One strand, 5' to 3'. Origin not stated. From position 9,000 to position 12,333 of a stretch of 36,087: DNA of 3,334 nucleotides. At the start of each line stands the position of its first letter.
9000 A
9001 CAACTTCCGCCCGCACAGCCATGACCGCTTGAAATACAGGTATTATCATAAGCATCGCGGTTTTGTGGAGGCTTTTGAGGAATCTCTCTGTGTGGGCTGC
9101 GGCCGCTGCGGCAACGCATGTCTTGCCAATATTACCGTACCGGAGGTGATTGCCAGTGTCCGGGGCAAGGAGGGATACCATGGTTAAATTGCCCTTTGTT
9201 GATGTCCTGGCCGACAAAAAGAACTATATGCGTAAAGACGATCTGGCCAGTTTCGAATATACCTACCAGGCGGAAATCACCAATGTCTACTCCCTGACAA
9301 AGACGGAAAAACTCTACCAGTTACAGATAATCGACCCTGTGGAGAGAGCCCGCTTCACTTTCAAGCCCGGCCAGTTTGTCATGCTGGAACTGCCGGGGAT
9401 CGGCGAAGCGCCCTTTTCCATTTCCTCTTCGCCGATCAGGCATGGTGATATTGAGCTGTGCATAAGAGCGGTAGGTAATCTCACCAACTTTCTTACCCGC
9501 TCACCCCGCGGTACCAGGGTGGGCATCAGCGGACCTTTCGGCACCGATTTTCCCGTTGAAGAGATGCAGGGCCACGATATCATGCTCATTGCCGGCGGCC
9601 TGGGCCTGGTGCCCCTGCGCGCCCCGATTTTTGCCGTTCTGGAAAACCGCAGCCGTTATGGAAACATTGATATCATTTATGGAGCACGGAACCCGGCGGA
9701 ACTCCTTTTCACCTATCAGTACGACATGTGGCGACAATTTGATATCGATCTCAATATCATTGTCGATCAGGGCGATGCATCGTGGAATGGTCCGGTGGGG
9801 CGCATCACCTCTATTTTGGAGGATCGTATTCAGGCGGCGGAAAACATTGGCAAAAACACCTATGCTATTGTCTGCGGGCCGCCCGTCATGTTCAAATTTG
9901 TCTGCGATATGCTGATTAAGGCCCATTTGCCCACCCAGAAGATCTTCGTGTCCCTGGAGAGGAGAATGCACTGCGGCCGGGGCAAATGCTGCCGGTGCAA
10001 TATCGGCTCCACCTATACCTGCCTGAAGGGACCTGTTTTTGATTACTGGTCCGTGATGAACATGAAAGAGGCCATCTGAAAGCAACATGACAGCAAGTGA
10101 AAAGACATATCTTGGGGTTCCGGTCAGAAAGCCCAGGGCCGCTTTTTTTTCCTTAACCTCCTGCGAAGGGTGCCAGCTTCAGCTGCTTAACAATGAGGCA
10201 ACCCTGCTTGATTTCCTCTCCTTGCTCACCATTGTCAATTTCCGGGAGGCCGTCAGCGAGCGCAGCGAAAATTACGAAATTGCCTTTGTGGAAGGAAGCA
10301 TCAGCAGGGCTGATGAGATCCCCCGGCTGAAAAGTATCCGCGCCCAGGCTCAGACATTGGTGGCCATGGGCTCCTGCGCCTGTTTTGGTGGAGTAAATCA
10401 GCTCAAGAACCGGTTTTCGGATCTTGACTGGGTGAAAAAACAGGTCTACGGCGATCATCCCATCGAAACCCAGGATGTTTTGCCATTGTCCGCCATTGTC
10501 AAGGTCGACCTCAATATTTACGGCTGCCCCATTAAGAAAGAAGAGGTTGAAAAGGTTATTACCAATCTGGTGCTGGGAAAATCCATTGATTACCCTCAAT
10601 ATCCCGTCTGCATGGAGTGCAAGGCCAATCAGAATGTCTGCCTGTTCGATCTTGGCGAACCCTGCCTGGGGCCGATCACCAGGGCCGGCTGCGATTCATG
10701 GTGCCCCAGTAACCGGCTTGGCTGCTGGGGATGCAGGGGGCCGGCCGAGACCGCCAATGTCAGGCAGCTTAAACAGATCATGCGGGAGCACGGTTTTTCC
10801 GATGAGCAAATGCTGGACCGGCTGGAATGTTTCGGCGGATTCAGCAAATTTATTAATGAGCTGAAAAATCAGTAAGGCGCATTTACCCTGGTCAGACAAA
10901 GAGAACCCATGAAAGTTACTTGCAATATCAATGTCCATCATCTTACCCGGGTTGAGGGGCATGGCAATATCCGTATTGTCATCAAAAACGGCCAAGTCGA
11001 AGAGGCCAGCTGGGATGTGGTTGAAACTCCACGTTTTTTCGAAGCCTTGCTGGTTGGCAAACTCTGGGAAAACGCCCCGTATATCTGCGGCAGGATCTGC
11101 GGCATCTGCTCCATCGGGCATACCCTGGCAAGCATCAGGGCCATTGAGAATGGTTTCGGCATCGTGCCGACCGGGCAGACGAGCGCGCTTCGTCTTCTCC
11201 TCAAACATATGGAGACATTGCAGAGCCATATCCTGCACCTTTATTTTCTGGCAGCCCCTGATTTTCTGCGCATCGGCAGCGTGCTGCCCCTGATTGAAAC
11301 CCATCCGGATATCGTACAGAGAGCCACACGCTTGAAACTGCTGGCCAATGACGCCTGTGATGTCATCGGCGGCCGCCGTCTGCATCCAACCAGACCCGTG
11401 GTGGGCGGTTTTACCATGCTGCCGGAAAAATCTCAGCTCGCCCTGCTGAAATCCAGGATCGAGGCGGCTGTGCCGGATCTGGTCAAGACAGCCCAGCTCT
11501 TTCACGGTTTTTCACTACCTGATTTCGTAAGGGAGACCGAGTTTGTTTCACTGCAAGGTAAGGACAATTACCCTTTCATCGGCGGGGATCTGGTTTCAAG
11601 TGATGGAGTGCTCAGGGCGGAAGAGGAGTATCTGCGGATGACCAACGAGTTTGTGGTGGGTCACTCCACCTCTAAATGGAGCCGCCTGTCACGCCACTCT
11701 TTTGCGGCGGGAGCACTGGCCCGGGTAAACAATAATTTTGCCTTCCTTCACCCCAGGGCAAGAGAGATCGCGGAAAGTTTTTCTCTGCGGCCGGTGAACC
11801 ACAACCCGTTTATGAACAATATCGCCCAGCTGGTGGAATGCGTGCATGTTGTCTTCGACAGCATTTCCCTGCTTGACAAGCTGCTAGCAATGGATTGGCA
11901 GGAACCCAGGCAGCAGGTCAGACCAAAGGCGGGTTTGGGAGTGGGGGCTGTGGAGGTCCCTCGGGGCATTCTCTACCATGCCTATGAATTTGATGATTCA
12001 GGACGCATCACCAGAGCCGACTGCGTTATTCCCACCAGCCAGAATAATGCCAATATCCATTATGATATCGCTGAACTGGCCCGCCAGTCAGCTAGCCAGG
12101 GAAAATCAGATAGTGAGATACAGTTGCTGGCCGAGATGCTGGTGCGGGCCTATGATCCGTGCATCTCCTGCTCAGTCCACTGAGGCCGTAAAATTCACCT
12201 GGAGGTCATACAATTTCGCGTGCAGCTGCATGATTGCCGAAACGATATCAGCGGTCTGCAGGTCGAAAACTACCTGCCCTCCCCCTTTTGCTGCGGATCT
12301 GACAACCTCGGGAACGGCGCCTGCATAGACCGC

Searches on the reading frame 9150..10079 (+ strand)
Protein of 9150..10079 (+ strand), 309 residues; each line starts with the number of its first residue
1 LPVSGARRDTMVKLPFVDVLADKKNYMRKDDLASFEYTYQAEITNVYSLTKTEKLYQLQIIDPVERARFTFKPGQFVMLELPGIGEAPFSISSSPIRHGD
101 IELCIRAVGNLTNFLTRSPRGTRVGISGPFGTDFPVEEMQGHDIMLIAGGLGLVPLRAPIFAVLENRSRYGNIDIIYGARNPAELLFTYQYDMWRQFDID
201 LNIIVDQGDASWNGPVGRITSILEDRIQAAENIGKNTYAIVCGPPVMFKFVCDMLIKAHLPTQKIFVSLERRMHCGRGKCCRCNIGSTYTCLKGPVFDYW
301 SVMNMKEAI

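Call 19: search_protein_families(library=pfam, proteins=[window:9150-10079:+], max_evalue=0.0001)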
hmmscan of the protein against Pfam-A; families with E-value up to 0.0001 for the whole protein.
window:9150-10079:+ (309 aa): 3 families
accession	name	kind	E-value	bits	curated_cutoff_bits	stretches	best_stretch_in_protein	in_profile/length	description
PF00175.26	NAD_binding_1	-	1.2e-11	45.7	22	1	146-252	1-108/109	Oxidoreductase NAD-binding domain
PF00970.30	FAD_binding_6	-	5e-06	27.2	21.1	1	42-132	3-96/99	Oxidoreductase FAD-binding domain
PF10418.14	DHODB_Fe-S_bind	-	6.1e-06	26.3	23.9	1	270-302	1-40/41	Iron-sulfur cluster binding domain of dihydroorotate dehydrogenase B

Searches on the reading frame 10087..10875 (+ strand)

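Call 19: search_protein_families(library=pfam, proteins=[window:10087-10875:+], max_evalue=0.0001)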
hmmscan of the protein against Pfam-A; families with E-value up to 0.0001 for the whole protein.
window:10087-10875:+ (262 aa): 1 family
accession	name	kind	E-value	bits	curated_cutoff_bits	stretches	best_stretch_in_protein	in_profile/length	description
PF01058.29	Oxidored_q6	-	1.2e-24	86.8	27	1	26-160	1-127/128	NADH ubiquinone oxidoreductase, 20 Kd subunit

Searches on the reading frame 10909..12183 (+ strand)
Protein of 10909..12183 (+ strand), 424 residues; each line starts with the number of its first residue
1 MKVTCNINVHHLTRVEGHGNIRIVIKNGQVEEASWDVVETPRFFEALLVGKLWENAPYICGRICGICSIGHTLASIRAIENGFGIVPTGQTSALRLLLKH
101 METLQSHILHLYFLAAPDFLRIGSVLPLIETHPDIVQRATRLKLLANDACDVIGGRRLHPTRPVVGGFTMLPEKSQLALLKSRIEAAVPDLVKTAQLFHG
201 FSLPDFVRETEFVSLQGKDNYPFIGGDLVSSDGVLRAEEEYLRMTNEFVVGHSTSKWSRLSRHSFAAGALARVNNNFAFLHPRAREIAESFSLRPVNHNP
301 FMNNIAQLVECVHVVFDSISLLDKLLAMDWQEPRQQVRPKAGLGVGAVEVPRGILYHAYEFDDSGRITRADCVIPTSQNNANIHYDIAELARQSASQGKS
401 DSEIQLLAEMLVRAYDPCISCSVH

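Call 19: search_protein_families(library=pfam, proteins=[window:10909-12183:+], max_evalue=0.0001)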
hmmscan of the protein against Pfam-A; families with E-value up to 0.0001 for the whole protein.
window:10909-12183:+ (424 aa): 1 family
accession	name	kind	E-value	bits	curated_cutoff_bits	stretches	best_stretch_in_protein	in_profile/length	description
PF00374.24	NiFeSe_Hases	-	6.9e-31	108.2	25.8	2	42-126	1-85/508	Nickel-dependent hydrogenase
